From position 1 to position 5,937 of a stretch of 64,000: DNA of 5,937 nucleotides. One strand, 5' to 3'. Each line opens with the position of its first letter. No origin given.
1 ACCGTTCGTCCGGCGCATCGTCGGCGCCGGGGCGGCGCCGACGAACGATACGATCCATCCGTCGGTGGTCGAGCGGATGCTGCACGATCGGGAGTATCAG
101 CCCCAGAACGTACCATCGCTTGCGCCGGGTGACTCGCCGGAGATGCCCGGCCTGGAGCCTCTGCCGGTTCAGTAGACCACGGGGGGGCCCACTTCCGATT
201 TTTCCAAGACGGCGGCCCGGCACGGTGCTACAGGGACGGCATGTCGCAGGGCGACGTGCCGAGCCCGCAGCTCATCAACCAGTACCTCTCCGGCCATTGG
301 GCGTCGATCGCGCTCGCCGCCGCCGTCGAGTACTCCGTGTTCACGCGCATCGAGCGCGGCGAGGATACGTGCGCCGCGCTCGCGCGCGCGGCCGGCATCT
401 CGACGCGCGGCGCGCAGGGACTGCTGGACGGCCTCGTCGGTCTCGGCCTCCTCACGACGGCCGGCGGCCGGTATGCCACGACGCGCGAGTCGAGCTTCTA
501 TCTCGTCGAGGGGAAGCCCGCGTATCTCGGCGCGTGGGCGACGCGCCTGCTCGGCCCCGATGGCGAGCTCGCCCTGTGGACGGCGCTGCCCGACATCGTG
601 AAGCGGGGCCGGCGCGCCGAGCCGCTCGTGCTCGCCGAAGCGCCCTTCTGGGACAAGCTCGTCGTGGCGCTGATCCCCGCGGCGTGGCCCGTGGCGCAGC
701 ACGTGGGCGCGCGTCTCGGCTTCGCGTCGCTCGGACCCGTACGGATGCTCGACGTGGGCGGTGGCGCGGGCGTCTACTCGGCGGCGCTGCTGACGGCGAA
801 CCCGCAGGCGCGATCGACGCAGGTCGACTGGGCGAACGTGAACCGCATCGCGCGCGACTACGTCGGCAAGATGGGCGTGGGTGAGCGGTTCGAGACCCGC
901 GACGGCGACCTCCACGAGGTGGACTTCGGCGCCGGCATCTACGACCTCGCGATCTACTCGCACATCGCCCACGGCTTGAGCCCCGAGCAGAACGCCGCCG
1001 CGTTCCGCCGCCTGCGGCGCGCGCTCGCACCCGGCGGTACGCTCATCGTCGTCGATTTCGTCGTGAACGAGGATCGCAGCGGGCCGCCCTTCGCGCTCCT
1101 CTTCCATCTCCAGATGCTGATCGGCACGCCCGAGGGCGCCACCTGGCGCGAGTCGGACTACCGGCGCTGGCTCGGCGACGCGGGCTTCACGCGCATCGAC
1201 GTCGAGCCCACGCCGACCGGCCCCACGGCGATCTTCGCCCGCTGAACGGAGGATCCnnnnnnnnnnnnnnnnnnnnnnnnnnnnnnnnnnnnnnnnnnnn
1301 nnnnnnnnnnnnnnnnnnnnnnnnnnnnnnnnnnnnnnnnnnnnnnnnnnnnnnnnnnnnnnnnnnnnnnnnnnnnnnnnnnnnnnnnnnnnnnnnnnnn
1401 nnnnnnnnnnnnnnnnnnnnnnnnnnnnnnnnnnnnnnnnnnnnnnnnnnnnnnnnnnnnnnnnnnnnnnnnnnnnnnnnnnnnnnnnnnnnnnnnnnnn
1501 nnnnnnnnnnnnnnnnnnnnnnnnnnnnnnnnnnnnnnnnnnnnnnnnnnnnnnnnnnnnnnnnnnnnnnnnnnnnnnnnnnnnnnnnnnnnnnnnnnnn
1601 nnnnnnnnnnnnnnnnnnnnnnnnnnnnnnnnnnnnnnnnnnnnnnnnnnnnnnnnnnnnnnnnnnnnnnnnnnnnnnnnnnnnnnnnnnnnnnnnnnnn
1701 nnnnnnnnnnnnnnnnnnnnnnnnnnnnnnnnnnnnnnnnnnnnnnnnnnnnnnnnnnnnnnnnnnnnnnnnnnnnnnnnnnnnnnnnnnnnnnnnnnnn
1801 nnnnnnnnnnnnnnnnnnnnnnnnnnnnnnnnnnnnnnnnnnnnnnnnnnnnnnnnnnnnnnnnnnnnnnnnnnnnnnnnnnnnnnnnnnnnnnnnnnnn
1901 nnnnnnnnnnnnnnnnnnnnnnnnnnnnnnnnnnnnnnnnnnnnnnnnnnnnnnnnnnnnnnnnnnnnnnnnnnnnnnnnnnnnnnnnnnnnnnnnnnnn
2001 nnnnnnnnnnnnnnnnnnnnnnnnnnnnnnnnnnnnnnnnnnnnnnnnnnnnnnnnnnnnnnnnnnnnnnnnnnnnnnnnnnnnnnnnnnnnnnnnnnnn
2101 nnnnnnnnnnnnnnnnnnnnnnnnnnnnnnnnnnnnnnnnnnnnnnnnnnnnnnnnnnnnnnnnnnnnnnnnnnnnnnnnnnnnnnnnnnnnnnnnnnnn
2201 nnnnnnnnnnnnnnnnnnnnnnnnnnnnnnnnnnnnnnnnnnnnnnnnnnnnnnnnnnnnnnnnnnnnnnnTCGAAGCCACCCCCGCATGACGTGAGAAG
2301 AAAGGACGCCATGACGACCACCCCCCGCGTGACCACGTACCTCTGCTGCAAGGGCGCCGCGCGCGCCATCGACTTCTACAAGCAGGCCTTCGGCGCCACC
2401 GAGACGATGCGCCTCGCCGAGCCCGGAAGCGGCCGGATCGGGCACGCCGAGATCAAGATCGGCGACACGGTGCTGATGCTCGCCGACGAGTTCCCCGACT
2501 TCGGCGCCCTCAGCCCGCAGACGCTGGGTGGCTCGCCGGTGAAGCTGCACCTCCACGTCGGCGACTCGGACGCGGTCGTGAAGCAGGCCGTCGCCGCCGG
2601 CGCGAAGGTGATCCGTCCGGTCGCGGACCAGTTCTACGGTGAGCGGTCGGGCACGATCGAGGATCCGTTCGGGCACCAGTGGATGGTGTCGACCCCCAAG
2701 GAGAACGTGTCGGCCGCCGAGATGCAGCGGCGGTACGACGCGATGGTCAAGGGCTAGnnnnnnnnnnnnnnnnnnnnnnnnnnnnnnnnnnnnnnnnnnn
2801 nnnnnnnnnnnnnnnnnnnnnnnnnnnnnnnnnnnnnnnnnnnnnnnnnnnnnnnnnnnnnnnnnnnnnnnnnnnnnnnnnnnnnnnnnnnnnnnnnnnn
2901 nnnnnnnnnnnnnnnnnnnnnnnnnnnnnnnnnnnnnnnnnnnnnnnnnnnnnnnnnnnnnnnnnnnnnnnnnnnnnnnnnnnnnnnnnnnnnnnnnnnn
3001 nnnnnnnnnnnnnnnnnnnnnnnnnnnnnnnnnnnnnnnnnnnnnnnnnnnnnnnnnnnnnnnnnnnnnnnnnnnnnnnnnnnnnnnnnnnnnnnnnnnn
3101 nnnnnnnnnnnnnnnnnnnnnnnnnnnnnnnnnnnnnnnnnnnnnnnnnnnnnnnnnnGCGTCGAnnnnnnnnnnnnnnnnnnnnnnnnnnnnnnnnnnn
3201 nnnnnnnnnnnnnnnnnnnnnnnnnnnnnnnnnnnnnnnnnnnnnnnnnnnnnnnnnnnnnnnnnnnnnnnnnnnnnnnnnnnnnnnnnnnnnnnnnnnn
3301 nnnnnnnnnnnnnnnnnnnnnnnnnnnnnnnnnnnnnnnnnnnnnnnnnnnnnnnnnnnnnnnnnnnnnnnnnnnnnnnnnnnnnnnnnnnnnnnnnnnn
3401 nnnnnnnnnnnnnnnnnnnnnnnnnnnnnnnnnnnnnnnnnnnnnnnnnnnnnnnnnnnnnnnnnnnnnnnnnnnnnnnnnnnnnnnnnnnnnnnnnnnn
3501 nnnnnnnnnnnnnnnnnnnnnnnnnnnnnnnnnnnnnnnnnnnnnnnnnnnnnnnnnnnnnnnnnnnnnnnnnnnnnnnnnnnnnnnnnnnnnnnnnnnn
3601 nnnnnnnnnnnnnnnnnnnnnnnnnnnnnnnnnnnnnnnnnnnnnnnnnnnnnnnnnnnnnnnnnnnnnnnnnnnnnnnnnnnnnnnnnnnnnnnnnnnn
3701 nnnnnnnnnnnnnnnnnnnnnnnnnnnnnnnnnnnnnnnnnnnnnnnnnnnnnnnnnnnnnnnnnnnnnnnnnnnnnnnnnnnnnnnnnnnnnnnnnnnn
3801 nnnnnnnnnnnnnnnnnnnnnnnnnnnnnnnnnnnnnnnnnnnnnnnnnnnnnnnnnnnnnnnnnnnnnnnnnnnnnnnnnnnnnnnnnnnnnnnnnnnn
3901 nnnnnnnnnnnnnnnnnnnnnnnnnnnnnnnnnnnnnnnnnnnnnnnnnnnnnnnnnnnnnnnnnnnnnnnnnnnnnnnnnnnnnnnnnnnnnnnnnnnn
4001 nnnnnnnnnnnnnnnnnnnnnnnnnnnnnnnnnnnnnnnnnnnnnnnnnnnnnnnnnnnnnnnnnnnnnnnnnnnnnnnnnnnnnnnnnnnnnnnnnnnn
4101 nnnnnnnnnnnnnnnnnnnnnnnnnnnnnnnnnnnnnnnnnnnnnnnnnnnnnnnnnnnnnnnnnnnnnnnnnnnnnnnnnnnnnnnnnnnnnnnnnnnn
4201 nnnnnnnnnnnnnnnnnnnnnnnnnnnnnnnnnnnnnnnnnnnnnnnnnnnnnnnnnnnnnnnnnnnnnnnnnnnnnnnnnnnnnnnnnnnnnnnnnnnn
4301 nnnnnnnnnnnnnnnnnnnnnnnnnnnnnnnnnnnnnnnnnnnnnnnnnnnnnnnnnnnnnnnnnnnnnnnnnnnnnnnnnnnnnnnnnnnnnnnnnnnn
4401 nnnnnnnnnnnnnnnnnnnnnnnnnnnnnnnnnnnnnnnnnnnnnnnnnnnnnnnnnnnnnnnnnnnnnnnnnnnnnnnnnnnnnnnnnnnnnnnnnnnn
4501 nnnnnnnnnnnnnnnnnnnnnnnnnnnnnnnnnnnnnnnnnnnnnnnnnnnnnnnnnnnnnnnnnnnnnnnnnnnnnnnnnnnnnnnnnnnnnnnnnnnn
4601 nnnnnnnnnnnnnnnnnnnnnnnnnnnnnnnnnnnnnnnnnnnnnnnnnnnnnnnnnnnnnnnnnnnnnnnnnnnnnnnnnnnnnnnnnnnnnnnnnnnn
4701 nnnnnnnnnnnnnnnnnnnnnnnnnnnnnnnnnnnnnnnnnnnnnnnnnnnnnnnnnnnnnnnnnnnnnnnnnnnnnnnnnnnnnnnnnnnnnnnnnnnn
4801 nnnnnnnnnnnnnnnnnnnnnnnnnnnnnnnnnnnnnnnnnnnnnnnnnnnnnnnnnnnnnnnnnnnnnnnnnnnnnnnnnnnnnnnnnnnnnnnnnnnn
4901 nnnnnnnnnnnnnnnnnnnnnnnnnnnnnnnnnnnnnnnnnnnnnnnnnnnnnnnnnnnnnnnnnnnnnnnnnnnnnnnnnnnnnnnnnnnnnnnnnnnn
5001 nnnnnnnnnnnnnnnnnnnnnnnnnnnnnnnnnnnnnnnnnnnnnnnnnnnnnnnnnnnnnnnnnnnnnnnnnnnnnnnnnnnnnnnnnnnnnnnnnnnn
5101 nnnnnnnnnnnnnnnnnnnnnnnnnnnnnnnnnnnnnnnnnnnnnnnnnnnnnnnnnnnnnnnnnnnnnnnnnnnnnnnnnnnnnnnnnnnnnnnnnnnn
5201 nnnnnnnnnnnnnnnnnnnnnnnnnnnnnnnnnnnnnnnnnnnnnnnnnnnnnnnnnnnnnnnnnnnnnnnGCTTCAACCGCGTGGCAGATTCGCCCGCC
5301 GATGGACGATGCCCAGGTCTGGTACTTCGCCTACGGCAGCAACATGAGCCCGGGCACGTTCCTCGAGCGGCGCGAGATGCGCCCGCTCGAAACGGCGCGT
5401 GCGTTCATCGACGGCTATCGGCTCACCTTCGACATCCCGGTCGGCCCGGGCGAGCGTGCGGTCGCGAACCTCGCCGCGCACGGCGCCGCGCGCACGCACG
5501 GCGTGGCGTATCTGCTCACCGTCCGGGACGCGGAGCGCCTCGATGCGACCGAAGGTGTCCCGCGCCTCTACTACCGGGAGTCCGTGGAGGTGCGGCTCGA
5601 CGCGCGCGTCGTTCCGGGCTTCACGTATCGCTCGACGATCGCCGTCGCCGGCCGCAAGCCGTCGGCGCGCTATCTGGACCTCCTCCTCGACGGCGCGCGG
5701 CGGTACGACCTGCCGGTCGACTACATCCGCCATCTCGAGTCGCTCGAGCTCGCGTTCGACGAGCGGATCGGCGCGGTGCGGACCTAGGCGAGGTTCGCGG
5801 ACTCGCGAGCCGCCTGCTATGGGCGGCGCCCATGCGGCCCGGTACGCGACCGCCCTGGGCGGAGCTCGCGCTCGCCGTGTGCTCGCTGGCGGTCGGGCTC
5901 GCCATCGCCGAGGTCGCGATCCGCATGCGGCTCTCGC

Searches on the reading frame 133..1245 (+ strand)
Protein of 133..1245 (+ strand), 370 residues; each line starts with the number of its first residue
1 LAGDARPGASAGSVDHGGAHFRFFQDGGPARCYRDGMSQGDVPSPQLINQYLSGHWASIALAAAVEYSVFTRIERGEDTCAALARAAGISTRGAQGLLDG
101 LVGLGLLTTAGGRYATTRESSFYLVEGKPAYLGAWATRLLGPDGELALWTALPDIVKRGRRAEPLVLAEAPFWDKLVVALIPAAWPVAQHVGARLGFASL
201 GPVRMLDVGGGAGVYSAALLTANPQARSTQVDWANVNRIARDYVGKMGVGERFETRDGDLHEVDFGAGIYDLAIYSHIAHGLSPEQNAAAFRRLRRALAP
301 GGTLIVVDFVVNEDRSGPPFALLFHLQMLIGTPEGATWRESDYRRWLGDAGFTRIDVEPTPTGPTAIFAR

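Call 62: find_encoding_contigs(protein=window:133-1245:+, flank=6000, max_places=1)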
Protein window:133-1245:+ (370 aa): no gene with exactly this product is on record in the collection.

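Call 63: search_protein_families(library=pfam, proteins=[window:133-1245:+], max_evalue=0.001)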
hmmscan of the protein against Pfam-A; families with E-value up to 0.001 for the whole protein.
window:133-1245:+ (370 aa): 7 families
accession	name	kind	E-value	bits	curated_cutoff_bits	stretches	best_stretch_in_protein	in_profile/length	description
PF00891.24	Methyltransf_2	-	8.3e-19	68.2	22.3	1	204-352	65-209/210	O-methyltransferase domain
PF08100.18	Dimerisation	-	9.1e-11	41.9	25.6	1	44-125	5-92/93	O-methyltransferase dimerisation domain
PF13649.12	Methyltransf_25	-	8.6e-10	39.6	27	1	206-302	2-97/97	Methyltransferase domain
PF08241.18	Methyltransf_11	-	2e-09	38.4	21.2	1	206-306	1-95/95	Methyltransferase domain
PF08242.18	Methyltransf_12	-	8.5e-08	33.3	30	1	206-304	1-98/98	Methyltransferase domain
PF13489.12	Methyltransf_23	-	1.1e-06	28.9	27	1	193-353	14-160/164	Methyltransferase domain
PF13847.12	Methyltransf_31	-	0.00054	20.1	27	1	204-311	6-114/145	Methyltransferase domain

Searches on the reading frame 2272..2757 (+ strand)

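Call 63: search_protein_families(library=pfam, proteins=[window:2272-2757:+], max_evalue=0.001)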
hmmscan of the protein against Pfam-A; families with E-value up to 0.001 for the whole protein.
window:2272-2757:+ (161 aa): 4 families
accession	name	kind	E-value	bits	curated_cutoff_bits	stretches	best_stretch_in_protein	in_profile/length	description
PF00903.31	Glyoxalase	-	3e-13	50.6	20.6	1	24-139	7-121/121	Glyoxalase/Bleomycin resistance protein/Dioxygenase superfamily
PF18029.7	Glyoxalase_6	-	2.9e-09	37.9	23.6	1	26-139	6-105/106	Glyoxalase-like domain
PF22656.2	At5g48480-like_N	-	1.7e-06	28.1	27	1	29-72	9-58/59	Glyoxalase At5g48480-like, N-terminal domain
PF22650.2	At5g48480-like_C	-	0.00014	22.6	27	1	92-138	2-48/50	Glyoxalase At5g48480-like C-terminal domain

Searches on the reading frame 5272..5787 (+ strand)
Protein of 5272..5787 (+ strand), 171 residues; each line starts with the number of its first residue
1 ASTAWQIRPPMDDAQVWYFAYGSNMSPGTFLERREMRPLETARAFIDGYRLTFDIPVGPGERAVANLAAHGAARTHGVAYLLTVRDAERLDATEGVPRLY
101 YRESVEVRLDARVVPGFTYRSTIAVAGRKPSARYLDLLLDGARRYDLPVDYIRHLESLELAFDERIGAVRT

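Call 63: search_protein_families(library=pfam, proteins=[window:5272-5787:+], max_evalue=0.001)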
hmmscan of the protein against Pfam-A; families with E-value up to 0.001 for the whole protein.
window:5272-5787:+ (171 aa): 2 families
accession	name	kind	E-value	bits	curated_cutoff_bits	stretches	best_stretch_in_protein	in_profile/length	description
PF13772.11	AIG2_2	-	1.7e-11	44.8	27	1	76-155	3-83/83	AIG2-like family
PF06094.17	GGACT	-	1.2e-10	42.4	22.8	1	18-120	1-101/120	Gamma-glutamyl cyclotransferase, AIG2-like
